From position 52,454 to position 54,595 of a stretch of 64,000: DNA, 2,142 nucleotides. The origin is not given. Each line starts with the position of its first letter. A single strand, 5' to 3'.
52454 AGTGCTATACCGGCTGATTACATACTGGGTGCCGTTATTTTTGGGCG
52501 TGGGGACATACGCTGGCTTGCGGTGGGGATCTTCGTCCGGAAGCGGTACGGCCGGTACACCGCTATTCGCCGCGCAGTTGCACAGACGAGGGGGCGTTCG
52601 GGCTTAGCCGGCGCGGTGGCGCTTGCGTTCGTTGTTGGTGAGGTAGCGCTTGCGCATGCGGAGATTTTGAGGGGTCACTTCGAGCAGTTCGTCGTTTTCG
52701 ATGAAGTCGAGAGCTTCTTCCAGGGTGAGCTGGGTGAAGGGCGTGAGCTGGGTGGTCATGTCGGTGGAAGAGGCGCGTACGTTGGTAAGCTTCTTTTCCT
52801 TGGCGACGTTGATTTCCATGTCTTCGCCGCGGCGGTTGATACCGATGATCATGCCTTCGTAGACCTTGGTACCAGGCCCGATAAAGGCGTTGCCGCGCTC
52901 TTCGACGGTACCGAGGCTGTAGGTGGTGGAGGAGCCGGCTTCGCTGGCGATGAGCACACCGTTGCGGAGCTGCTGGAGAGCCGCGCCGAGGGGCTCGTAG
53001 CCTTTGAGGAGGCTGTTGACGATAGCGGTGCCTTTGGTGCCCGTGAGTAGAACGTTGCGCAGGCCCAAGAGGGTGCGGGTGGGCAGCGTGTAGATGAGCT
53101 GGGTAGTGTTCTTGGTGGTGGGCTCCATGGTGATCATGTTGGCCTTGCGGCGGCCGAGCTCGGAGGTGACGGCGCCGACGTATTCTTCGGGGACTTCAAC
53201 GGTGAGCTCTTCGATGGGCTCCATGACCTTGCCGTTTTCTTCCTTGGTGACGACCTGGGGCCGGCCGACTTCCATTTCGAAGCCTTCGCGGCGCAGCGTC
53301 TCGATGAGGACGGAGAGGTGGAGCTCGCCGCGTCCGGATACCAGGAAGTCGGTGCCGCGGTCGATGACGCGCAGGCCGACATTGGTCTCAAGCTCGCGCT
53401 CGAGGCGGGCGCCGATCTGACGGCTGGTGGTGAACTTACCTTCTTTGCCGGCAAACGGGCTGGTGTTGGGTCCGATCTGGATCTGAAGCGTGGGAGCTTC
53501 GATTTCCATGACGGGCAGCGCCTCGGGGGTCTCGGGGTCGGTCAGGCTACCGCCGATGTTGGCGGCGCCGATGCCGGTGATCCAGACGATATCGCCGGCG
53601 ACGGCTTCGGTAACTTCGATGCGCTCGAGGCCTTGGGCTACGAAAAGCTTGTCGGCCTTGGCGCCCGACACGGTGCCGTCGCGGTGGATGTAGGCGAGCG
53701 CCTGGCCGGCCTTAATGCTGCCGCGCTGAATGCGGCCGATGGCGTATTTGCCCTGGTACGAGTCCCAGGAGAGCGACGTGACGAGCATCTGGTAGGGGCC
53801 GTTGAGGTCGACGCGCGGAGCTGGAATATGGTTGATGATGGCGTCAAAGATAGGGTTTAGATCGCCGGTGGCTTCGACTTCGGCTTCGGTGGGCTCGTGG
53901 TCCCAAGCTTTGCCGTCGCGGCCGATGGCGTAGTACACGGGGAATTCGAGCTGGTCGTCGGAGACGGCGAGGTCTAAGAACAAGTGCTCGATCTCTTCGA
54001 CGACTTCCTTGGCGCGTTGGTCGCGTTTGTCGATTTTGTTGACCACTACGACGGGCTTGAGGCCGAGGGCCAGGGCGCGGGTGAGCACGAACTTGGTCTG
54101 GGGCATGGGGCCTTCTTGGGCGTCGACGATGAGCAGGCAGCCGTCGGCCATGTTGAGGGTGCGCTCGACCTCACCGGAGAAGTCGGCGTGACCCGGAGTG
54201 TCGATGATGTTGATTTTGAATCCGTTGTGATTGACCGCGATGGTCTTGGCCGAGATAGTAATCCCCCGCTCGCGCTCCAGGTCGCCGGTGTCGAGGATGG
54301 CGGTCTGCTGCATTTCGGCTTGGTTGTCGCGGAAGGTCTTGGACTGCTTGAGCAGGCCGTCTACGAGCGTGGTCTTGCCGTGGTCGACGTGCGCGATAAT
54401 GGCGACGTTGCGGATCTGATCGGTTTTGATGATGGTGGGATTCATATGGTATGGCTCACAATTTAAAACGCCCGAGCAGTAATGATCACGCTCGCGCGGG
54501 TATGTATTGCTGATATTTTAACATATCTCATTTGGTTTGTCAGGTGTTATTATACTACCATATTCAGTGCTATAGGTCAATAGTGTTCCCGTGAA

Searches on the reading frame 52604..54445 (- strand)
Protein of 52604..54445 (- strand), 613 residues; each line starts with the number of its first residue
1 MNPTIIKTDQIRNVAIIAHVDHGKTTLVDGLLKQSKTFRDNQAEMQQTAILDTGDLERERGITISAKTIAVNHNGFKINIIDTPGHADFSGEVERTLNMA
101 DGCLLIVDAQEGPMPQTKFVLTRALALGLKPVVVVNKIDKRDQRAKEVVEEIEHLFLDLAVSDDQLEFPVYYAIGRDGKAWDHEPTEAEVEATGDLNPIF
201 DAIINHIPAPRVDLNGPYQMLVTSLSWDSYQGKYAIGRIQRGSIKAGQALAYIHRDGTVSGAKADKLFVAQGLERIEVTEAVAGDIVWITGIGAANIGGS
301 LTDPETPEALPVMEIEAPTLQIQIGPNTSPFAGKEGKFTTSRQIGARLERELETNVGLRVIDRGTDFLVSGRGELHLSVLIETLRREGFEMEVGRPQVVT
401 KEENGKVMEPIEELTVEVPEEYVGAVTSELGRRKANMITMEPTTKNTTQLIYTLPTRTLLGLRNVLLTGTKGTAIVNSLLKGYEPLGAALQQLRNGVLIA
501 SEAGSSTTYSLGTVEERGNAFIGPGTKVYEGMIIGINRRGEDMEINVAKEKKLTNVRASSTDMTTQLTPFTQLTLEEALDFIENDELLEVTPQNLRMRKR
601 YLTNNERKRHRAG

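Call 50: search_protein_families(library=pfam, proteins=[window:52604-54445:-])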
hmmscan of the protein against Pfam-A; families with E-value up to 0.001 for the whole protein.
window:52604-54445:- (613 aa): 7 families
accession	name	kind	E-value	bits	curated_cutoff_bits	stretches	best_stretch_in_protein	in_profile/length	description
PF00009.33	GTP_EFTU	-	4.7e-56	189.8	26.5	1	10-208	2-187/188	Elongation factor Tu GTP binding domain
PF21018.2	BipA_C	-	2.1e-43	147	23.8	1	495-603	1-109/110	TypA/BipA C-terminal domain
PF00679.30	EFG_C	-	8.7e-21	74.2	27.9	1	407-491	2-86/89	Elongation factor G C-terminus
PF22042.2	EF-G_D2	-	4.3e-08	33.6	27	1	219-302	3-82/84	Elongation factor G domain 2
PF01926.29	MMR_HSR1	-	2.4e-06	28.1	21.9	1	14-137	2-113/113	50S ribosome-binding GTPase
PF03144.31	GTP_EFTU_D2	-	1.2e-05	26.1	30.3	1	232-301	1-72/73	Elongation factor Tu domain 2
PF00735.24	Septin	-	0.00029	20.6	26.2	1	14-89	7-75/280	Septin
